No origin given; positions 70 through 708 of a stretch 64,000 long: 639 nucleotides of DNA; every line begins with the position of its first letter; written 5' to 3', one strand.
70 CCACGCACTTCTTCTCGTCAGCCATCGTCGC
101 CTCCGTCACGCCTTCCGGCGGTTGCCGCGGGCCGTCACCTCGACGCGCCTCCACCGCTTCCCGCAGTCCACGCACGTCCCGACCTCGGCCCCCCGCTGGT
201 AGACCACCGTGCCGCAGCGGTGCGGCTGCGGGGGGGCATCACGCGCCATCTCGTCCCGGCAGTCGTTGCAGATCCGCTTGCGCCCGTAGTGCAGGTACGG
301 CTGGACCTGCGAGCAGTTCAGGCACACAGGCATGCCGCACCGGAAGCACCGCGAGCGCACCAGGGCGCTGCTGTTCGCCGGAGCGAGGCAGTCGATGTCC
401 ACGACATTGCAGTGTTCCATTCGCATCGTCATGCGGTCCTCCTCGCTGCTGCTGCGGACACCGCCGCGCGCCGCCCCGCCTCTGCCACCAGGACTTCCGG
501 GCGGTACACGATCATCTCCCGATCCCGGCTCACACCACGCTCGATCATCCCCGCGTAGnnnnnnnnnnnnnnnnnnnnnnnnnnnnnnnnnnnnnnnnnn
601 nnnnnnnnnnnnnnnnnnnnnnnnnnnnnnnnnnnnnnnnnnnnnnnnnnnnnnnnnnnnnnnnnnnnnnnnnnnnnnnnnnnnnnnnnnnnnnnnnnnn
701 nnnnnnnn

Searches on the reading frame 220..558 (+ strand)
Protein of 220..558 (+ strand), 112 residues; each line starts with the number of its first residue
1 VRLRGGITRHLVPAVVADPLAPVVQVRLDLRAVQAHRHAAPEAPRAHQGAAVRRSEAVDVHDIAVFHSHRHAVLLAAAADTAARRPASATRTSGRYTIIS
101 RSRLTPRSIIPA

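Call 67: search_protein_families(library=pfam, alignment_id=A5, max_evalue=0.0001)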
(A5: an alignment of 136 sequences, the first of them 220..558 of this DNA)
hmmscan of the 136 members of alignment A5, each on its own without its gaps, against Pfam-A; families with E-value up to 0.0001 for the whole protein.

A. member 1, window:220-558:+ (112 aa): 0 families

B. families by the number of members that match (of 136 scanned): 21 families
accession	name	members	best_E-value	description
PF07282.18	Cas12f1-like_TNB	2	2e-23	Cas12f1-like, TNB domain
PF01385.25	OrfB_IS605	2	9.4e-23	Probable transposase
PF06841.18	Phage_T4_gp19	2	2.6e-13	T4-like virus tail tube protein gp19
PF02540.23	NAD_synthase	1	4.2e-55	NAD synthase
PF00149.33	Metallophos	1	3.8e-18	Calcineurin-like phosphoesterase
PF00535.33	Glycos_transf_2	1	2.8e-16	Glycosyl transferase family 2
PF12322.14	T4_baseplate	1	6.6e-14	T4 bacteriophage base plate protein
PF12323.14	HTH_OrfB_IS605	1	1.8e-13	Helix-turn-helix domain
PF04717.18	Phage_base_V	1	1.3e-10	Type VI secretion system/phage-baseplate injector OB domain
PF13672.11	PP2C_2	1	5.1e-09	Protein phosphatase 2C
PF04965.19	GPW_gp25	1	2.9e-08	Baseplate wedge protein gp25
PF04984.19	Phage_sheath_1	1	1.1e-07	Phage tail sheath protein subtilisin-like domain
PF12850.12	Metallophos_2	1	5.7e-07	Calcineurin-like phosphoesterase superfamily domain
PF04055.27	Radical_SAM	1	5.9e-07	Radical SAM superfamily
PF13432.12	TPR_16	1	1.3e-06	Tetratricopeptide repeat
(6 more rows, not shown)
